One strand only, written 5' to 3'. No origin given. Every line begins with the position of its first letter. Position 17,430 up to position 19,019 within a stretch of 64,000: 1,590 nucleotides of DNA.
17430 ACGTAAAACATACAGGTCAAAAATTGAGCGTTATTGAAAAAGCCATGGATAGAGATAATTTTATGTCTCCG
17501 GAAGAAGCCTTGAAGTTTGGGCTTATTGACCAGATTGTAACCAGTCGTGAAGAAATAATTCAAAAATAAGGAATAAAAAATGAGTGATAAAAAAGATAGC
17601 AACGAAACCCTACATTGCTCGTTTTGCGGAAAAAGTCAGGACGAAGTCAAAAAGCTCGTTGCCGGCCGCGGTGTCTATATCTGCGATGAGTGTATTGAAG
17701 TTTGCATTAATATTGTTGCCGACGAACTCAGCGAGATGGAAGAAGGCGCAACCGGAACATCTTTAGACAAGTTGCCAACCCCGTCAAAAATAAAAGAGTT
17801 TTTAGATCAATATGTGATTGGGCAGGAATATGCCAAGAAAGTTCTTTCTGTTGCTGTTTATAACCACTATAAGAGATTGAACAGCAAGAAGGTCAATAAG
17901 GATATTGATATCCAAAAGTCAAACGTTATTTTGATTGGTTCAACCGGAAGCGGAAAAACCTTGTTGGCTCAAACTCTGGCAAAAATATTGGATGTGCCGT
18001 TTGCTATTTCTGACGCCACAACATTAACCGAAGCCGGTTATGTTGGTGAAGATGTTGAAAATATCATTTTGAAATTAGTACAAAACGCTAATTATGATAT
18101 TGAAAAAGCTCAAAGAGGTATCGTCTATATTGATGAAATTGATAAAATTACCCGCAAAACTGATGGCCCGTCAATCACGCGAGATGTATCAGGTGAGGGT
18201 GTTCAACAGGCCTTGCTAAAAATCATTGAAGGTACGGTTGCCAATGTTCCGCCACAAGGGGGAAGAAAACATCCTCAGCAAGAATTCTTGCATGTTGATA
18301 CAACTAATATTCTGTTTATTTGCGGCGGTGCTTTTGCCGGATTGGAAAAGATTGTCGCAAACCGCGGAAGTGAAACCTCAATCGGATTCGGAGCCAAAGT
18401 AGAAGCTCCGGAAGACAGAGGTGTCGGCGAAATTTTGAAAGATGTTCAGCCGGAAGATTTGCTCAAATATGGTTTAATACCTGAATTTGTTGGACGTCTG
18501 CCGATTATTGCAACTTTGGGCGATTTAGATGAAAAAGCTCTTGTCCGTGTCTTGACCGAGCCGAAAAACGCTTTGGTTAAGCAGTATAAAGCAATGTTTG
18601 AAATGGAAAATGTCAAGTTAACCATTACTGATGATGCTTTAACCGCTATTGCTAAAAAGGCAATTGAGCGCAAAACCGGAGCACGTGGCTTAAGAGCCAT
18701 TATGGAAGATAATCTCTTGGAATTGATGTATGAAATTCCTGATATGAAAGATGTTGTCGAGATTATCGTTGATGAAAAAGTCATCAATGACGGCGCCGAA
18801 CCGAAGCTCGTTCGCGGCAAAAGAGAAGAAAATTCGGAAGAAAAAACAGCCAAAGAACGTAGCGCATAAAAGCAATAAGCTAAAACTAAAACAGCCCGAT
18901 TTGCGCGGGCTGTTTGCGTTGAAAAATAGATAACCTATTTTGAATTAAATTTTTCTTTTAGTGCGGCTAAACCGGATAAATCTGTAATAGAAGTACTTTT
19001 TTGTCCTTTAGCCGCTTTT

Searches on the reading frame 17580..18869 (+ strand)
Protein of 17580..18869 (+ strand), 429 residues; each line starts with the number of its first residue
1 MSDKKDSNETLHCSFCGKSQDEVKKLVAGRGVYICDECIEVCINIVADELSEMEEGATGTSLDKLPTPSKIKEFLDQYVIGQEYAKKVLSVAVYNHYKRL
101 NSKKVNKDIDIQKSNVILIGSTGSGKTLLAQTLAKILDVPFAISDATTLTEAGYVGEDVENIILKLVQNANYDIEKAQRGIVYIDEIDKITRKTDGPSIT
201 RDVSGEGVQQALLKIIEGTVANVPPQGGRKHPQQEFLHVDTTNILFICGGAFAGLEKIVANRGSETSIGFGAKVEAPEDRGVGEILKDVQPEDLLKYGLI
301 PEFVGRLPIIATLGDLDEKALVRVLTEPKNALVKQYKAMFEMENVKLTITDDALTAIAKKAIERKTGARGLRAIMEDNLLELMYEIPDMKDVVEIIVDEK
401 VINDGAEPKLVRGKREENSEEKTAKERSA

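Call 8: search_protein_families(library=ncbifam, proteins=[window:17580-18869:+], max_evalue=0.00001)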
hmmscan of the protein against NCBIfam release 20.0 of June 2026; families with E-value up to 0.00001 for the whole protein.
window:17580-18869:+ (429 aa): 14 families
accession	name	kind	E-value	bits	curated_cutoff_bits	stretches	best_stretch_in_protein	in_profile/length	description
NF003745.1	PRK05342.1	equivalog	1e-200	667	359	1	8-418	3-415/418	ATP-dependent Clp protease ATP-binding subunit ClpX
TIGR00382.1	clpX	equivalog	3.2e-198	658.9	370.75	1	7-411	5-414/414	ATP-dependent protease ATP-binding subunit ClpX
TIGR00390.1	hslU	equivalog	2.6e-60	204.6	362.45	3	67-171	2-105/441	ATP-dependent protease ATPase subunit HslU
TIGR02639.1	ClpA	equivalog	5.4e-14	51.3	993.15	1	291-383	627-715/734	ATP-dependent Clp protease ATP-binding subunit ClpA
TIGR03346.1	chaperone_ClpB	equivalog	2.9e-08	32.5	1232.1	0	70-137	558-619/853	ATP-dependent chaperone ClpB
TIGR03345.1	VI_ClpV1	equivalog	3.1e-07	29.1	884.95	0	285-382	739-830/852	type VI secretion system ATPase TssH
NF003069.1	PRK03992.1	subfamily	8.7e-07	28.4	500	1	104-194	155-240/379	proteasome-activating nucleotidase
NF008004.0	PRK10733.1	equivalog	1.3e-06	26.7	1008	1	64-194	140-260/644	ATP-dependent zinc metalloprotease FtsH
TIGR01242.2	TIGR01242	subfamily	3.5e-06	26.3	500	1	108-213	142-239/362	proteasome-activating nucleotidase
NF003229.0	PRK04195.1-5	equivalog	3.7e-06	25.9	280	1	79-199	19-124/413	replication factor C large subunit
NF008263.0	PRK11034.1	equivalog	4e-06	25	1350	0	295-380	632-713/758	ATP-dependent Clp protease ATP-binding subunit ClpA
NF041006.2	cell_div_CdvC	equivalog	6.3e-06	25.3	650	1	115-191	136-211/370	cell division protein CdvC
TIGR00764.1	lon_rel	equivalog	7.2e-06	24.9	516.6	0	106-138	30-62/608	ATP-dependent protease LonB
TIGR01241.2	FtsH_fam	equivalog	8.4e-06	24.8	600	0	116-194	198-270/598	ATP-dependent zinc metalloprotease FtsH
